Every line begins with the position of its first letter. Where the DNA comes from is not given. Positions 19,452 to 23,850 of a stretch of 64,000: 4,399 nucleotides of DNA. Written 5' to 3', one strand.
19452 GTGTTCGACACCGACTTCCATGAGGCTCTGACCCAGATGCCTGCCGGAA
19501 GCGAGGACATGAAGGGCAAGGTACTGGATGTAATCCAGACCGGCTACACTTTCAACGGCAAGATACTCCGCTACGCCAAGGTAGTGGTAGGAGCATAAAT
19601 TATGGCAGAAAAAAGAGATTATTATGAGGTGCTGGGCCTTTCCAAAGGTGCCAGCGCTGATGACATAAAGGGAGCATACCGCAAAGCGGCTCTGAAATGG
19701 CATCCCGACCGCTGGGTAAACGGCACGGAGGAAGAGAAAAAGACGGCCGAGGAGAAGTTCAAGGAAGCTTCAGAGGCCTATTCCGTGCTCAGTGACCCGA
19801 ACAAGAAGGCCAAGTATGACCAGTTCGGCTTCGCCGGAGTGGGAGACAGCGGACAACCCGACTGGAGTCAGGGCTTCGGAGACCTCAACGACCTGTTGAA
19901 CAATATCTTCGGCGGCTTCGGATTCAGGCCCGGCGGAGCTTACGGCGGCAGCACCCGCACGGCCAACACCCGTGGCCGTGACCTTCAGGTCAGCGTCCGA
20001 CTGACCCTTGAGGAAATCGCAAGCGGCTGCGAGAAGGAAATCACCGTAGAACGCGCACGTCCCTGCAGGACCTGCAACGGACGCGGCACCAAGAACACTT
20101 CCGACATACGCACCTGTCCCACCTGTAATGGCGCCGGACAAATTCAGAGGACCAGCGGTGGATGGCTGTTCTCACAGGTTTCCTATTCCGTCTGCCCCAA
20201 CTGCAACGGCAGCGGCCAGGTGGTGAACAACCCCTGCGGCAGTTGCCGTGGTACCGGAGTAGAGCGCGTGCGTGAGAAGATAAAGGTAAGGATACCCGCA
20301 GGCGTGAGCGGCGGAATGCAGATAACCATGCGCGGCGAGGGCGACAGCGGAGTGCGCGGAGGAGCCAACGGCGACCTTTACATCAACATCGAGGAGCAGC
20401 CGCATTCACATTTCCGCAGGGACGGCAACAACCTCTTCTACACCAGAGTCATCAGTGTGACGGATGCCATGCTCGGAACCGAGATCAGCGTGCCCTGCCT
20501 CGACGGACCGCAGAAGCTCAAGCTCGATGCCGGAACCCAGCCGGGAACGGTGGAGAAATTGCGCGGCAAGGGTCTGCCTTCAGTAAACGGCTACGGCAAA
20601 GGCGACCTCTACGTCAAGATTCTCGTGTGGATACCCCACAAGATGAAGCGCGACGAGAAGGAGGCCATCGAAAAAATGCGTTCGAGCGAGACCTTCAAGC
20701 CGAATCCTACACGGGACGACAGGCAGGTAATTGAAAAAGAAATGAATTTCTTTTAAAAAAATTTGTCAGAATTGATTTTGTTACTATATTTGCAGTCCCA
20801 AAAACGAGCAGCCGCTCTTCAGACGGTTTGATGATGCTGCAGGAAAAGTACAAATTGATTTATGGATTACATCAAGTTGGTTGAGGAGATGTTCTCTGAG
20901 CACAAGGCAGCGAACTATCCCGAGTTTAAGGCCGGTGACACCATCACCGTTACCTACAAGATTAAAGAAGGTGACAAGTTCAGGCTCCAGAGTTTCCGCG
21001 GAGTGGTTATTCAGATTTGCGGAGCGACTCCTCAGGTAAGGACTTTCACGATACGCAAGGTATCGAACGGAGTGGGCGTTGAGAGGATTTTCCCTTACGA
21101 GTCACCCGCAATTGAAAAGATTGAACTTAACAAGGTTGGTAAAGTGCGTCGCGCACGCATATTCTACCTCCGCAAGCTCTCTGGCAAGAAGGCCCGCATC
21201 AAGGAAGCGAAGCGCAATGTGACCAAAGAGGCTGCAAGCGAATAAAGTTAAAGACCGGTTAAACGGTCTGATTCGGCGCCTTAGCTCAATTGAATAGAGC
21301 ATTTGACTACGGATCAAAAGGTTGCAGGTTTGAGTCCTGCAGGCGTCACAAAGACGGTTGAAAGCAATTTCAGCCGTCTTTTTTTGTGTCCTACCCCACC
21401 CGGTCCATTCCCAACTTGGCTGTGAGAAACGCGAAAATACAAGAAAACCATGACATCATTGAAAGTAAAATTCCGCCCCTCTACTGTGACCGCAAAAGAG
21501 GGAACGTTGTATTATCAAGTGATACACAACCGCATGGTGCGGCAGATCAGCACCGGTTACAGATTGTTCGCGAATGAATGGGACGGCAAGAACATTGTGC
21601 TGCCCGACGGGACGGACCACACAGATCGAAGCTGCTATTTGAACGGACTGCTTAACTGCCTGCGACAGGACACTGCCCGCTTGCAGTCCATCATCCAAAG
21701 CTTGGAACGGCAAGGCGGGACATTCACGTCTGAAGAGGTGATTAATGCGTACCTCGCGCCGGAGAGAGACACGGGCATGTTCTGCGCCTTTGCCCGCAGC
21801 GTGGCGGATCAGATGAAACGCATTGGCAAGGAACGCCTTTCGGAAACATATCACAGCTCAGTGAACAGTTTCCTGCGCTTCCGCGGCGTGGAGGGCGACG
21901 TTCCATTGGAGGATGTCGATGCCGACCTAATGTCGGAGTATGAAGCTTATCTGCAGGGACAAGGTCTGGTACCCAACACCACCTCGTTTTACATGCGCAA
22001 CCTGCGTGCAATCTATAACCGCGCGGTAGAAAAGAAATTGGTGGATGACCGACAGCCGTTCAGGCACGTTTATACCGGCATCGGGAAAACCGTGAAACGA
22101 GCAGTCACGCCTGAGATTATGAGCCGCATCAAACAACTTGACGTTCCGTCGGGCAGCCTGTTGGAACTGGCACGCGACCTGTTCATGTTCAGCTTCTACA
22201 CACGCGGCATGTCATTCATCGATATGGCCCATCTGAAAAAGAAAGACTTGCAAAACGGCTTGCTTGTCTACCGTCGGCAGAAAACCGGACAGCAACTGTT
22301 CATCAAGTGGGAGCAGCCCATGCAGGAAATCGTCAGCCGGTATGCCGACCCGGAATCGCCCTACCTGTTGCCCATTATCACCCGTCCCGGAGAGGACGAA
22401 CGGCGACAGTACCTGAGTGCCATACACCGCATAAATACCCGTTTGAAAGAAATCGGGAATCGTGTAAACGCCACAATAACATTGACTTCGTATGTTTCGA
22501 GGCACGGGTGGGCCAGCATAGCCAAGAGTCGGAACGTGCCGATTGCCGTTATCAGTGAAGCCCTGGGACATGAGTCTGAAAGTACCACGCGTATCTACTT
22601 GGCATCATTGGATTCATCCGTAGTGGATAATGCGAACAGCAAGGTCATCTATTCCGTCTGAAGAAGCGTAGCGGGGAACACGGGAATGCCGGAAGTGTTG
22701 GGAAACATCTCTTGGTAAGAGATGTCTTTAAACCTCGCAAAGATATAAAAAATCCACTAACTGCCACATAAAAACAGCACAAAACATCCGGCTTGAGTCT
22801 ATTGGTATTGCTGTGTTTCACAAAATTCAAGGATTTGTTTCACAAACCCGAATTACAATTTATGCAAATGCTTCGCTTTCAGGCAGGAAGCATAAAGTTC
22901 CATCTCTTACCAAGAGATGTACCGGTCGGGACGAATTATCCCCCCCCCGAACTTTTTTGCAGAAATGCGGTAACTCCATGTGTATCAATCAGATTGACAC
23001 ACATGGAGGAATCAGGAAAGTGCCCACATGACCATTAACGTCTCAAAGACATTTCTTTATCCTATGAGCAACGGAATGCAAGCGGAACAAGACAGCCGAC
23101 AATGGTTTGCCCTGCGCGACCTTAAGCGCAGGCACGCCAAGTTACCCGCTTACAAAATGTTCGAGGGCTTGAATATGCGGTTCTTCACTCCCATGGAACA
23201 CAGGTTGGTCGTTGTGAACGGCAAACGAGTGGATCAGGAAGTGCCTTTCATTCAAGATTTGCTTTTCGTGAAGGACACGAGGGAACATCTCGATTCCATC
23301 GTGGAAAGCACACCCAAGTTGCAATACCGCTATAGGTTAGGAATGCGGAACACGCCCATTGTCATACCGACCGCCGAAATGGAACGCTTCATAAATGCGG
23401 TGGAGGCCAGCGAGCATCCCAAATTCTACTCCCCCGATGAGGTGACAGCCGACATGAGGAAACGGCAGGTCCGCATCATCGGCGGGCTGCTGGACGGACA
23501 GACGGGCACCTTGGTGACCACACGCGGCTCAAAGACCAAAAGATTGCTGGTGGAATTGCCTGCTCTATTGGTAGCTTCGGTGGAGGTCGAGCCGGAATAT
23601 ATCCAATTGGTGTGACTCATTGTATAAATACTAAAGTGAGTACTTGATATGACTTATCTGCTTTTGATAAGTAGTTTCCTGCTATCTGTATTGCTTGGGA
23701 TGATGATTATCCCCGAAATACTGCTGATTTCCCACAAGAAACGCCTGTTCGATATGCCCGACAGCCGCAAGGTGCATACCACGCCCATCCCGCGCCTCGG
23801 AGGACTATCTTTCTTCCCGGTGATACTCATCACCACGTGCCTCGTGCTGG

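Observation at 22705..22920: Capsule ON/OFF inverton caught in the OFF state, next to its probable recombinase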

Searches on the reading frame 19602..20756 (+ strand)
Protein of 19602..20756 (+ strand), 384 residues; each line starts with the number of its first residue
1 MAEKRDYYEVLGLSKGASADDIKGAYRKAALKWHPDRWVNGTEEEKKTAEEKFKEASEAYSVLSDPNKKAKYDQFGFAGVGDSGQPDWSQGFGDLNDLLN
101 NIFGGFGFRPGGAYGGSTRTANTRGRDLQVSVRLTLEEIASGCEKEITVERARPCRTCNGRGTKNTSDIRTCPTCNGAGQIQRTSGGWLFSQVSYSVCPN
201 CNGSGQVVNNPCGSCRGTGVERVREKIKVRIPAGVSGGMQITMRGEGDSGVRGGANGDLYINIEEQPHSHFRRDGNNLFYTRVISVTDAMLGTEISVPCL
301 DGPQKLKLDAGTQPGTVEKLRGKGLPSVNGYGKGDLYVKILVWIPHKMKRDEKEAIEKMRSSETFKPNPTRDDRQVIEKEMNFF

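Call 4: search_protein_families(library=pfam, proteins=[window:19602-20756:+])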
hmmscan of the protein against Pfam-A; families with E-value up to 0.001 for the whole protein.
window:19602-20756:+ (384 aa): 4 families
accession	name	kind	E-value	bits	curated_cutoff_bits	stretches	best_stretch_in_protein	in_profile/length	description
PF01556.23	DnaJ_C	-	2.6e-48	164.4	26.6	1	128-345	1-152/152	DnaJ C terminal domain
PF00226.36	DnaJ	-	5.4e-24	84.5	27.8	1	6-73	1-63/63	DnaJ domain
PF00684.25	DnaJ_CXXCXGXG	-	1.4e-13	51.3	32.7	1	155-219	1-65/65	DnaJ central domain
PF15777.11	Anti-TRAP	-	9.6e-06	25.9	32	0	153-188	11-49/59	Tryptophan RNA-binding attenuator protein inhibitory protein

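Call 51: find_encoding_contigs(protein=window:19602-20756:+, flank=1000, max_places=6)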
Protein window:19602-20756:+ (384 aa): no gene with exactly this product is on record in the collection.

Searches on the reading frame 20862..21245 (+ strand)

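Call 4: search_protein_families(library=pfam, proteins=[window:20862-21245:+])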
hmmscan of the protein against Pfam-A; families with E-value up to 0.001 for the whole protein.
window:20862-21245:+ (127 aa): 1 family
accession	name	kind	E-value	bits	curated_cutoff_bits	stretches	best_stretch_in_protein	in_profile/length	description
PF01245.26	Ribosomal_L19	-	4.9e-41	139.6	22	1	6-115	2-110/111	Ribosomal protein L19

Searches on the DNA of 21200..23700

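Call 56: search_rna_families(source=window, start=21200, end=23700, threshold=evalue, max_evalue=1)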
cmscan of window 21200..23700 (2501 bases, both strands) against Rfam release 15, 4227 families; matches with E-value up to 1: 4.
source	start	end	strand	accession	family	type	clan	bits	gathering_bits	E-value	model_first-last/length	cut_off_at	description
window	21275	21348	+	RF00005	tRNA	Gene; tRNA;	CL00001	64.7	29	3.6e-13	1-71/71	no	tRNA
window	22974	23008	-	RF03957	mir-5856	Gene; miRNA;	-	21.1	90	0.36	10-61/70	no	mir-5856 microRNA precursor family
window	22956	23004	-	RF01464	rliA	Gene; sRNA;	-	20.3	50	0.41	1-224/224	no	Listeria sRNA rliA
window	22973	23009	-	RF04133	MIR2646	Gene; miRNA;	-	17.9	245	0.7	1-256/256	no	MIR2646 microRNA precursor family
